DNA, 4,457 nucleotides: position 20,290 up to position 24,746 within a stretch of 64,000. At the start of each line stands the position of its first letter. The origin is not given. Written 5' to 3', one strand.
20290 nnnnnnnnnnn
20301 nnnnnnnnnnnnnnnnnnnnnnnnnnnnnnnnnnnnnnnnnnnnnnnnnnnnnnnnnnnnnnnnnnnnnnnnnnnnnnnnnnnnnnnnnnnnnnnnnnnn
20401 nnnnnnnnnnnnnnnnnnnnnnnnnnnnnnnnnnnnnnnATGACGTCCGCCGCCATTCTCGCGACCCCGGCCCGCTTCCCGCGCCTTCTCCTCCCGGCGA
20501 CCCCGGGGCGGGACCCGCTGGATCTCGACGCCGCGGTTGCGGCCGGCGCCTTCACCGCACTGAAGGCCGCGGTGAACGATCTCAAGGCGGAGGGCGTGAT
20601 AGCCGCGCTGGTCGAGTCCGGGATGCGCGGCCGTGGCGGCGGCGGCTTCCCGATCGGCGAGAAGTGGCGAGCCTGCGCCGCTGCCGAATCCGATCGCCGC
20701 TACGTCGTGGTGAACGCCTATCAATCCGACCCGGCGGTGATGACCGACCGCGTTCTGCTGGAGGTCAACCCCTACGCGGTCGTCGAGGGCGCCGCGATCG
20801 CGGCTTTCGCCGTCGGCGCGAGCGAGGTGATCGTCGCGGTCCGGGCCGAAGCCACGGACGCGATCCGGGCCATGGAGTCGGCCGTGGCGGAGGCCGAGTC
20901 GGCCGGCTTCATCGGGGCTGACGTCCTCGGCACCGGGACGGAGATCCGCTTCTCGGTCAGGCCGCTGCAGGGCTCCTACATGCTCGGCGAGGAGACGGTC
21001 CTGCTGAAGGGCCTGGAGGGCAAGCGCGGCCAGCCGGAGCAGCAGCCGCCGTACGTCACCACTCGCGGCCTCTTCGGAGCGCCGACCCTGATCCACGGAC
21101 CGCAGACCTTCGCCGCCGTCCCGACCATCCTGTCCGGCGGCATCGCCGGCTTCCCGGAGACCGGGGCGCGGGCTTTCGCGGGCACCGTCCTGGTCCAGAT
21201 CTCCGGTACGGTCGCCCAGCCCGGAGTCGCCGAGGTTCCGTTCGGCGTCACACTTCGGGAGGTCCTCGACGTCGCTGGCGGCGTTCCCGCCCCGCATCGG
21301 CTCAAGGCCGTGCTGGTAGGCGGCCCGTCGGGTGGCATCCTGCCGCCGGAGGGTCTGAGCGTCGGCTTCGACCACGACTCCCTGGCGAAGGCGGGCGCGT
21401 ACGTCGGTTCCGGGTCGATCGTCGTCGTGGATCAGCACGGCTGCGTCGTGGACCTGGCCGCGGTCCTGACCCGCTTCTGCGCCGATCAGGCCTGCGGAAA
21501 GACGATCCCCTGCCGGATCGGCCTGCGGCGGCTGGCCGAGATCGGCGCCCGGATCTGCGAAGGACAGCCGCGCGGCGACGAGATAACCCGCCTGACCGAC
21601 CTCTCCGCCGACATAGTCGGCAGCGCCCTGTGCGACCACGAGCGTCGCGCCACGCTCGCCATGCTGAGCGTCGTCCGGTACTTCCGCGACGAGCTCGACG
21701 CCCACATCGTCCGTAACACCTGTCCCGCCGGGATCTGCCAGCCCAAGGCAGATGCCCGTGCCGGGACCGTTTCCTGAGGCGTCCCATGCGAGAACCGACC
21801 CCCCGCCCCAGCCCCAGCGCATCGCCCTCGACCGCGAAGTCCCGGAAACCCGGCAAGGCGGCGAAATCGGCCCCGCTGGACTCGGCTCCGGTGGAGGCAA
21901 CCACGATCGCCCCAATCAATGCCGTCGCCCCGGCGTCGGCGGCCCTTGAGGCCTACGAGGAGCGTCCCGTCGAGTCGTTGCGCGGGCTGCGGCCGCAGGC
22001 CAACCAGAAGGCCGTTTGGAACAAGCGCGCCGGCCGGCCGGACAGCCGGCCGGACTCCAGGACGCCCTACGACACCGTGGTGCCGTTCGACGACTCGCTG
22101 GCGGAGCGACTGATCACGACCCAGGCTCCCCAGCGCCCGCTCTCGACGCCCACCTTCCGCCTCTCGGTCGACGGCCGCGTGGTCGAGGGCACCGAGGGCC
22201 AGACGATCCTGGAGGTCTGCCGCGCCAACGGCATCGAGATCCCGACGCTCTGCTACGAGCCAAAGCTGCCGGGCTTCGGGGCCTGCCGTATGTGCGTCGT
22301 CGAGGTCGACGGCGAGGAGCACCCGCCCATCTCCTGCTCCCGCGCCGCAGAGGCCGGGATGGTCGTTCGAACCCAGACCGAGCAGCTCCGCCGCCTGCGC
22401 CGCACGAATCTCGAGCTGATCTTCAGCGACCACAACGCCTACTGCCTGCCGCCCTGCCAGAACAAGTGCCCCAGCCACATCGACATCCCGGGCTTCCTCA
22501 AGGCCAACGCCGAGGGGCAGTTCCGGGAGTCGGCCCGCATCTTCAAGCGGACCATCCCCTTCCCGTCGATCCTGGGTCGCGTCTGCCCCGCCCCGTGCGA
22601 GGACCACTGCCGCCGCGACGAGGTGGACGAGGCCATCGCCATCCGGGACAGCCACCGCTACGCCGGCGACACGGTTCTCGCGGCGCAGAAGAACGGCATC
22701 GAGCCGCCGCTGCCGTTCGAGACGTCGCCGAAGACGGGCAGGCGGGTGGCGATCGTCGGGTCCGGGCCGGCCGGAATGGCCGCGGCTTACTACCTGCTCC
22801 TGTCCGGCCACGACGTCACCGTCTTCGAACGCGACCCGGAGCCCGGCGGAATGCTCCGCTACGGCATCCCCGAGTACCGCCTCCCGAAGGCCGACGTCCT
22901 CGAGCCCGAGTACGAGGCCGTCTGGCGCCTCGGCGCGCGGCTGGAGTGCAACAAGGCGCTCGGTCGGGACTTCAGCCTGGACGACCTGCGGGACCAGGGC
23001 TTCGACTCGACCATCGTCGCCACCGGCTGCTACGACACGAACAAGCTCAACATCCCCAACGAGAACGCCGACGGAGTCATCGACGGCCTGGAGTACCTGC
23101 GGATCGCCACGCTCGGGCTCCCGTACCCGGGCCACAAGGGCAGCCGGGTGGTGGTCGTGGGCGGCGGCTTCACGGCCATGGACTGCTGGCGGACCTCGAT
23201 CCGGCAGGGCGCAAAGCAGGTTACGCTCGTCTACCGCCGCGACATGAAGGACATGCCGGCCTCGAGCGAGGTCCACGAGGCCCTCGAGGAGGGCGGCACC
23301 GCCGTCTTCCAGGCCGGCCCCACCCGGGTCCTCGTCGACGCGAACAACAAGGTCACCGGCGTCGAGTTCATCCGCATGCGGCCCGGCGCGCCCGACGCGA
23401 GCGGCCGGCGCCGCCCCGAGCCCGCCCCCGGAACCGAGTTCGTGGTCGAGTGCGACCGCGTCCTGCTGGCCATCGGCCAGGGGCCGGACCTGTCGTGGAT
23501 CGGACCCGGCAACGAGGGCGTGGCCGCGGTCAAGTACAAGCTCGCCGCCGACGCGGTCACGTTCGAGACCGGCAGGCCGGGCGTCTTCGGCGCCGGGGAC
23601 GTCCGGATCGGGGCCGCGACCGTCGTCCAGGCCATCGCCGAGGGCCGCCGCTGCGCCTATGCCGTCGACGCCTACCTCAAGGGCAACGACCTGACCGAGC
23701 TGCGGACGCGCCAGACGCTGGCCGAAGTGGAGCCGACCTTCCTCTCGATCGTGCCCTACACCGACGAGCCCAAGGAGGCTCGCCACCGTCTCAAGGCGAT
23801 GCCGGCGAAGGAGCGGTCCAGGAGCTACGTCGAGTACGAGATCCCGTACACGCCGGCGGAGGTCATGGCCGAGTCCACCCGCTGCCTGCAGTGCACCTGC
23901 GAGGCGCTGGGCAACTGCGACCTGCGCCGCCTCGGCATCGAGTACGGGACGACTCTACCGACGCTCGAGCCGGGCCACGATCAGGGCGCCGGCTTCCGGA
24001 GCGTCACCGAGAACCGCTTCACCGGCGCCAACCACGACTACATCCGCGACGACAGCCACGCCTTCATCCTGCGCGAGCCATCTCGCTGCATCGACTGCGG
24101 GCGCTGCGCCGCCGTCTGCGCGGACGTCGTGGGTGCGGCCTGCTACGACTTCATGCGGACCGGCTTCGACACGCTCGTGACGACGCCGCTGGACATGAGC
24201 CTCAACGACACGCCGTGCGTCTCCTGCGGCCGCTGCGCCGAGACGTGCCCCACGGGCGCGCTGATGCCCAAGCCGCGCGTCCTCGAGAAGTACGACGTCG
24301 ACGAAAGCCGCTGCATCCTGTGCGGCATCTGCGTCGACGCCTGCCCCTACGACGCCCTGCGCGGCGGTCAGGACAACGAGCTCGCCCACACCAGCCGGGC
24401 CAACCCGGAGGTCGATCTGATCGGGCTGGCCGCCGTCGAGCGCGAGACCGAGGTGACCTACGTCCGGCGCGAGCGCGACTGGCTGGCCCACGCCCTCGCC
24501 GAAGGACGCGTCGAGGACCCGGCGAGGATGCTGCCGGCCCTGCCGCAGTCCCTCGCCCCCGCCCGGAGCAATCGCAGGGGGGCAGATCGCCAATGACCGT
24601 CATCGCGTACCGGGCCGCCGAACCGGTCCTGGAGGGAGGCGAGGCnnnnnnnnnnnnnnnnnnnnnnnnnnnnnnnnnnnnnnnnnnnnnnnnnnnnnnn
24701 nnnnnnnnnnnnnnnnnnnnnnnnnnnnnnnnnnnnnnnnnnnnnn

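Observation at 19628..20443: NuoI reduced to one 4Fe-4S motif and fused in frame to a NuoE-like domain lacking the second Cys pair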

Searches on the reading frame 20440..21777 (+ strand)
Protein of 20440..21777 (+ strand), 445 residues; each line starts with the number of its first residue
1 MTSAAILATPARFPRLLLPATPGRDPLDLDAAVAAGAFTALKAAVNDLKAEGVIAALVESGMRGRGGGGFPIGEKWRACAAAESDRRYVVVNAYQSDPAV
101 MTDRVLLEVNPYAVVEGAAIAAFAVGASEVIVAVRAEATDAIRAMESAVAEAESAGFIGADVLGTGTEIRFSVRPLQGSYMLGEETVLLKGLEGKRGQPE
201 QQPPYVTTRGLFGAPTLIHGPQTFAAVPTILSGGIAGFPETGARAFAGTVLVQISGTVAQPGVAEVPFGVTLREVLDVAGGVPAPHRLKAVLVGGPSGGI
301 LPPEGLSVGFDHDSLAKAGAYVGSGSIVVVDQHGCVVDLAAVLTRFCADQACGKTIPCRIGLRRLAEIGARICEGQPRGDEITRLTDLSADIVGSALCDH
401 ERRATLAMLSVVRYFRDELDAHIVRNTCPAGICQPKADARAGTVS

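Call 3: search_protein_families(library=pfam, proteins=[window:20440-21777:+], max_evalue=0.01)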
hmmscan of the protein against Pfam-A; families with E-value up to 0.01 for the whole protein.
window:20440-21777:+ (445 aa): 4 families
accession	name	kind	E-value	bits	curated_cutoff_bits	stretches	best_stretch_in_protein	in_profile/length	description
PF01512.22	Complex1_51K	-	6.1e-36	124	31.2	1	59-228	3-149/150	Nuo51 FMN-binding domain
PF10589.14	NADH_4Fe-4S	-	4.7e-19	68.5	23.5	1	339-422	2-85/85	NADH-ubiquinone oxidoreductase-F iron-sulfur binding region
PF10531.15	SLBB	-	1.7e-07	31.4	27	1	252-300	2-54/55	SLBB domain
PF22461.2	SLBB_2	-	2.2e-05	24.9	27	1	251-295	2-48/79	SLBB domain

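Call 4: search_protein_families(library=ncbifam, proteins=[window:20440-21777:+], max_evalue=0.01)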
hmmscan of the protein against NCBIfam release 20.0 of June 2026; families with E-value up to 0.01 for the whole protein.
window:20440-21777:+ (445 aa): 6 families
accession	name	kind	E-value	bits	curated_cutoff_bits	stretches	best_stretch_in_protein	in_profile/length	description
TIGR01959.1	nuoF_fam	equivalog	8.7e-107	357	558.65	1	25-423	10-410/410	NADH-quinone oxidoreductase subunit NuoF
NF010120.0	PRK13596.1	equivalog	5e-78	262.5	389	1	25-426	16-420/433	NADH-quinone oxidoreductase subunit NuoF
NF008436.0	PRK11278.1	equivalog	8e-76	255.7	749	1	24-427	22-430/448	NADH-quinone oxidoreductase subunit NuoF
NF003454.1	PRK05035.1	equivalog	4.7e-14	51.8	345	1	45-153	118-223/556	electron transport complex subunit RsxC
TIGR01945.1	rnfC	subfamily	1.3e-12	47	245.95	1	45-153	116-222/435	RnfABCDGE type electron transport complex subunit C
TIGR04481.1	PR_assoc_PrdC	equivalog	8.5e-11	41.3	490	1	49-153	71-172/425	proline reductase-associated electron transfer protein PrdC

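Call 24: search_solved_structures(query=window:20440-21777:+, max_evalue=1e-20, show_alignments=3)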
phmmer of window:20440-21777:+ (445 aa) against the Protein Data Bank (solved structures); distinct sequences matched with E-value up to 1e-20: 61 (the best 60 are shown).
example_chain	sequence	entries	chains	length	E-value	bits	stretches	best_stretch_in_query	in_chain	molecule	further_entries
8a6t_B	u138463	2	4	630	2e-102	346.6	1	12-437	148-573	Electron bifurcating hydrogenase subunit HydB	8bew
7q4v_B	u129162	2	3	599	6.8e-101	341.5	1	25-439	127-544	Iron hydrogenase HydB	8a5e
7q4w_B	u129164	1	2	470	2.2e-100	339.8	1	30-439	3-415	Iron hydrogenase HydB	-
8oh5_B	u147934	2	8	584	5.6e-97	328.6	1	21-436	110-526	NAD-reducing hydrogenase subunit HoxF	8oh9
9bov_B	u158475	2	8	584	8.1e-97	328.1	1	24-434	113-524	NADH dehydrogenase (Quinone)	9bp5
7t2r_B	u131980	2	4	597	1.5e-96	327.2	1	16-434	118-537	NiFe hydrogenase subunit B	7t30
9n5u_B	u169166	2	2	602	5.1e-95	322.2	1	18-435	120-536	NfnB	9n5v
7p5h_B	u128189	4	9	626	1.5e-88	300.9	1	30-434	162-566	Fe-hydrogenase, subunit beta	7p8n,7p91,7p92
9mqx_B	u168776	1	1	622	5.6e-85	289.1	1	14-434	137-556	NADH:ubiquinone oxidoreductase, NADH-binding (51 kD) subunit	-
8e9g_F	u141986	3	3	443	1.8e-84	287.4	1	41-429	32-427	NADH-quinone oxidoreductase subunit F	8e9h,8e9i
6vw7_B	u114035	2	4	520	2.3e-78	267.3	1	22-418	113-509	NAD-dependent formate dehydrogenase beta subunit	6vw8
8x9v_F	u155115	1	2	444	1.3e-70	241.8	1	10-426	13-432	NADH-quinone oxidoreductase subunit F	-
9q8i_F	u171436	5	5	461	2.4e-69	237.6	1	6-424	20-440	NADH-quinone oxidoreductase subunit F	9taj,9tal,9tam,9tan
7p61_F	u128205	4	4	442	2.7e-69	237.4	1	8-424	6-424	NADH-quinone oxidoreductase subunit F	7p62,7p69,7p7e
7awt_F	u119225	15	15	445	2.7e-69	237.4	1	8-424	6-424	NADH-quinone oxidoreductase subunit F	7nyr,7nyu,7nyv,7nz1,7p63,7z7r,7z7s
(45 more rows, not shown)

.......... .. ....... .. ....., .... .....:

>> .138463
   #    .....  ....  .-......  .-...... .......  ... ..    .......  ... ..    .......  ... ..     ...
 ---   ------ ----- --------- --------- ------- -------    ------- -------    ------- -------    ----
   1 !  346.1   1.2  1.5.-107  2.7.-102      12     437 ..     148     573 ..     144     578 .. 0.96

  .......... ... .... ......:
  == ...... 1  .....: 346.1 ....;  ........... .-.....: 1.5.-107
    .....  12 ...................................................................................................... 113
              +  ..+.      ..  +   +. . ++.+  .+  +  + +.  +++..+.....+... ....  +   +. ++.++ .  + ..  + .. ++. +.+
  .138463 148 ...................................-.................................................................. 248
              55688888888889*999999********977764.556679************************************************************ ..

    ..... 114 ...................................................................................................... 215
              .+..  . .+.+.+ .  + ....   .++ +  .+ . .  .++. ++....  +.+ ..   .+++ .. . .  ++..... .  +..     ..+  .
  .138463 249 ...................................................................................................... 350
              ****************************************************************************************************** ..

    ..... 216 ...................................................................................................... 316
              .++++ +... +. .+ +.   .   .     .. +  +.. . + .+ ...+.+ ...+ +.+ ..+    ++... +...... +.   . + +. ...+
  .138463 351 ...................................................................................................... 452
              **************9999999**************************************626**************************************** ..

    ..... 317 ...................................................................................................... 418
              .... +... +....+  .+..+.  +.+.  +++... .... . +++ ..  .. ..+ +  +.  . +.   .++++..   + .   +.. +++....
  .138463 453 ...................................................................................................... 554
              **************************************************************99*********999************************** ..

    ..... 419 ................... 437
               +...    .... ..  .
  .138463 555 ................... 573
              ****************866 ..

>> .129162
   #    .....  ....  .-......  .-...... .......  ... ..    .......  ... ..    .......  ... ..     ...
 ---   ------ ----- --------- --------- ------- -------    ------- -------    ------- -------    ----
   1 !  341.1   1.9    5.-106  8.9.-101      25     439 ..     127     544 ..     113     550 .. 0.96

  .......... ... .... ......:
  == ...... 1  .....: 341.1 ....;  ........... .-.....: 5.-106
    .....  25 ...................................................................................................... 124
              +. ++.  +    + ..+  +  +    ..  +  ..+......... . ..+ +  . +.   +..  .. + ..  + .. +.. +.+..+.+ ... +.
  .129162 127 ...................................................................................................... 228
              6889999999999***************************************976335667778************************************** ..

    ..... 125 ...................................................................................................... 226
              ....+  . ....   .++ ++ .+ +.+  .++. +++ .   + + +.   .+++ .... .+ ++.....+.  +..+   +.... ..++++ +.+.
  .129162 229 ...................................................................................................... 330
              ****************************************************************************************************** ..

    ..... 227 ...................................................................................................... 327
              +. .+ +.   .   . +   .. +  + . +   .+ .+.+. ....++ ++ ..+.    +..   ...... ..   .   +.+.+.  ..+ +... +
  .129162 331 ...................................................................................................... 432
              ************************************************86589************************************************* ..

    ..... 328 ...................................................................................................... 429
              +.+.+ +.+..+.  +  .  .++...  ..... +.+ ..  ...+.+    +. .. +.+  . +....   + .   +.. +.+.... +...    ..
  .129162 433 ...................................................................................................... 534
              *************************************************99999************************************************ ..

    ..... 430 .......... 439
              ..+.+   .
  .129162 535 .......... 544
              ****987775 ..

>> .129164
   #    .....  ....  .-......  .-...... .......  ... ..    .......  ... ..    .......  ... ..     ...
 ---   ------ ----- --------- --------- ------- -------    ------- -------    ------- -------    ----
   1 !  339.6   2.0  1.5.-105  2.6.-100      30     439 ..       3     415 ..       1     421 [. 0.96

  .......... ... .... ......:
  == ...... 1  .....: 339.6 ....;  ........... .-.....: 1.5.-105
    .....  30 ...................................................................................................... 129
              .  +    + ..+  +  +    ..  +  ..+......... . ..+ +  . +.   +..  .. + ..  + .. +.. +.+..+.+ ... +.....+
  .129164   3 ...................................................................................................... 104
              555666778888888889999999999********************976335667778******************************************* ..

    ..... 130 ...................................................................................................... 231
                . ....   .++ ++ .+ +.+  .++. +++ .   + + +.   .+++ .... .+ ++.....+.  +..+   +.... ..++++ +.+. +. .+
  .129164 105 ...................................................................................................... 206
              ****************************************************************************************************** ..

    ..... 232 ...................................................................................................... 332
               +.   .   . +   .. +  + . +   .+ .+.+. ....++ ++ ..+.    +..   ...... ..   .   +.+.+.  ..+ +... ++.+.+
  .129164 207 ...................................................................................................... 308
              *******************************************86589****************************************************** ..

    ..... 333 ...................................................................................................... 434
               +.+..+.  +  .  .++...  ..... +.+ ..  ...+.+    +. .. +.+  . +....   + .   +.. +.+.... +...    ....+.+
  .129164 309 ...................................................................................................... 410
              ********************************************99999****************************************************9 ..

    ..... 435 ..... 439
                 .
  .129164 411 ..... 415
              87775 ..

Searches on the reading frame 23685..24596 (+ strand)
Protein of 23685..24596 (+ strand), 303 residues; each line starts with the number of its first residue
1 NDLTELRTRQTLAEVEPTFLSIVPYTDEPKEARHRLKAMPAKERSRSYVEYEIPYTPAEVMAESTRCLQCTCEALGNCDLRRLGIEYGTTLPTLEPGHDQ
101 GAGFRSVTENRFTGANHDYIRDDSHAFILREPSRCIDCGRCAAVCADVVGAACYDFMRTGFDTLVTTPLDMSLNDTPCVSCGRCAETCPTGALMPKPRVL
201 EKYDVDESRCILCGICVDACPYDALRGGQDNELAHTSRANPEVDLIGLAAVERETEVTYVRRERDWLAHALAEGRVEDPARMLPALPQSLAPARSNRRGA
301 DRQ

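Call 38: find_homologous_proteins(query=window:23685-24596:+)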
Query window:23685-24596:+ (303 aa): 445 proteins with E <= 0.001 among 2328 candidates; the best 120 are listed.
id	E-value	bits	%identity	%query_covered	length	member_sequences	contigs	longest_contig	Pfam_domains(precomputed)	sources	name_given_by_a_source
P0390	9.7e-190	647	92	100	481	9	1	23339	PF14697.12,PF07992.21,PF12837.13,PF13484.12,PF12838.13,PF13534.12,PF22117.3,PF12800.13,PF12797.13,PF00037.33,PF13237.12,PF13183.12,PF13187.12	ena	-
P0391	3.1e-184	629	89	99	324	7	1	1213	PF14697.12,PF12797.13,PF12837.13,PF00037.33,PF13484.12,PF12838.13,PF22117.3,PF13237.12,PF13183.12,PF12800.13,PF13187.12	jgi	jgi:formate dehydrogenase major subunit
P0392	1.3e-181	621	90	97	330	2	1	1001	PF14697.12,PF12837.13,PF13484.12,PF12838.13,PF13534.12,PF22117.3,PF12800.13,PF12797.13,PF00037.33,PF25160.2,PF13237.12,PF13183.12,PF13187.12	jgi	jgi:formate dehydrogenase major subunit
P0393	7.4e-180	615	88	98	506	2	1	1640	PF14697.12,PF12797.13,PF07992.21,PF12837.13,PF00037.33,PF13484.12,PF12838.13,PF22117.3,PF13237.12,PF13183.12,PF13187.12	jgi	jgi:formate dehydrogenase major subunit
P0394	2.6e-177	607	87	100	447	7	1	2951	PF14697.12,PF12797.13,PF12837.13,PF00037.33,PF13484.12,PF12838.13,PF13534.12,PF13237.12,PF13183.12,PF12800.13,PF13187.12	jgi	jgi:formate dehydrogenase major subunit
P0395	1.2e-165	568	82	100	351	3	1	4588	PF14697.12,PF12797.13,PF12837.13,PF00037.33,PF13484.12,PF12838.13,PF25160.2,PF13237.12,PF13183.12,PF12800.13,PF13187.12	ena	-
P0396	1.0e-163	562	91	87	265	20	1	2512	PF14697.12,PF12837.13,PF12798.13,PF13484.12,PF12838.13,PF22117.3,PF12800.13,PF12797.13,PF00037.33,PF13237.12,PF13183.12,PF13187.12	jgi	jgi:formate dehydrogenase major subunit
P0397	1.3e-163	561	81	100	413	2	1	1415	PF14697.12,PF12797.13,PF12837.13,PF00037.33,PF13484.12,PF12838.13,PF13534.12,PF13237.12,PF13183.12,PF12800.13,PF13187.12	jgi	jgi:formate dehydrogenase major subunit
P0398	5.5e-160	550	86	91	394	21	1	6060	PF14697.12,PF12837.13,PF13484.12,PF12838.13,PF13534.12,PF12800.13,PF12797.13,PF00037.33,PF25160.2,PF13237.12,PF13183.12,PF13187.12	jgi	jgi:formate dehydrogenase major subunit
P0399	2.6e-159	547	81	96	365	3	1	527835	PF14697.12,PF17179.10,PF12837.13,PF13484.12,PF12838.13,PF13534.12,PF13459.12,PF12800.13,PF12797.13,PF00037.33,PF13237.12,PF13183.12,PF13187.12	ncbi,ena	-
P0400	6.0e-159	546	80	96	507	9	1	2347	PF14697.12,PF07992.21,PF12837.13,PF13484.12,PF12838.13,PF13534.12,PF12800.13,PF12797.13,PF00037.33,PF13237.12,PF13183.12,PF13187.12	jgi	jgi:formate dehydrogenase major subunit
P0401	3.0e-158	544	81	96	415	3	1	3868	PF14697.12,PF17179.10,PF12797.13,PF12837.13,PF00037.33,PF13484.12,PF12838.13,PF13237.12,PF13183.12,PF13187.12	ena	-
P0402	3.7e-158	544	80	96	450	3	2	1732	PF14697.12,PF12797.13,PF12837.13,PF00037.33,PF13484.12,PF12838.13,PF13534.12,PF13237.12,PF13183.12,PF12800.13,PF13187.12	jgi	jgi:formate hydrogenlyase subunit 6/NADH:ubiquinone oxidoreductase subunit I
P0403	3.8e-158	544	80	96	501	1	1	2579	PF14697.12,PF12797.13,PF07992.21,PF12837.13,PF00037.33,PF13484.12,PF12838.13,PF13237.12,PF13183.12,PF13187.12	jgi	jgi:formate dehydrogenase major subunit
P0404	4.6e-158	543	81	96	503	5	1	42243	PF14697.12,PF17179.10,PF12797.13,PF07992.21,PF12837.13,PF00037.33,PF13484.12,PF12838.13,PF13237.12,PF13183.12,PF13187.12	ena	-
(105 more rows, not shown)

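Call 53: predict_structure(alignment_id=A3)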
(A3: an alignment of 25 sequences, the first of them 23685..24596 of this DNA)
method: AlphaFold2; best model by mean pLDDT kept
length: 303 residues; sequences in the alignment: 25
mean_pLDDT: 33.6   pTM: 0.21
mean pLDDT of the five models: 33.6, 33.5, 32.4, 32.0, 29.8
residues with pLDDT >= 90: 0; 70-90: 1; 50-70: 20; < 50: 282
segments of 3 or more residues with pLDDT < 50: 1-40, 42-251, 253-265, 282-284, 290-303
pLDDT, mean of each block of 10 residues (from residue 1): 35 26 33 42 43 41 40 35 28 29 33 31 27 25 30 26 22 25 28 26 26 24 27 33 38 39 49 60 49 38 31
secondary structure, 60 per line:
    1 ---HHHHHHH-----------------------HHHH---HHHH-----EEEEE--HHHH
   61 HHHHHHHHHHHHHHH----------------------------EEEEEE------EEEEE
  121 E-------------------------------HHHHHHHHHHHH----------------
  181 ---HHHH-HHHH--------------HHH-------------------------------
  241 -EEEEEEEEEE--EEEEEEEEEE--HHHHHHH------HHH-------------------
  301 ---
elements in order: H4-10 H34-37 H41-44 E50-54 H57-75 E104-109 E116-121 H153-164 H184-187 H189-192 E242-251 E254-263 H266-272
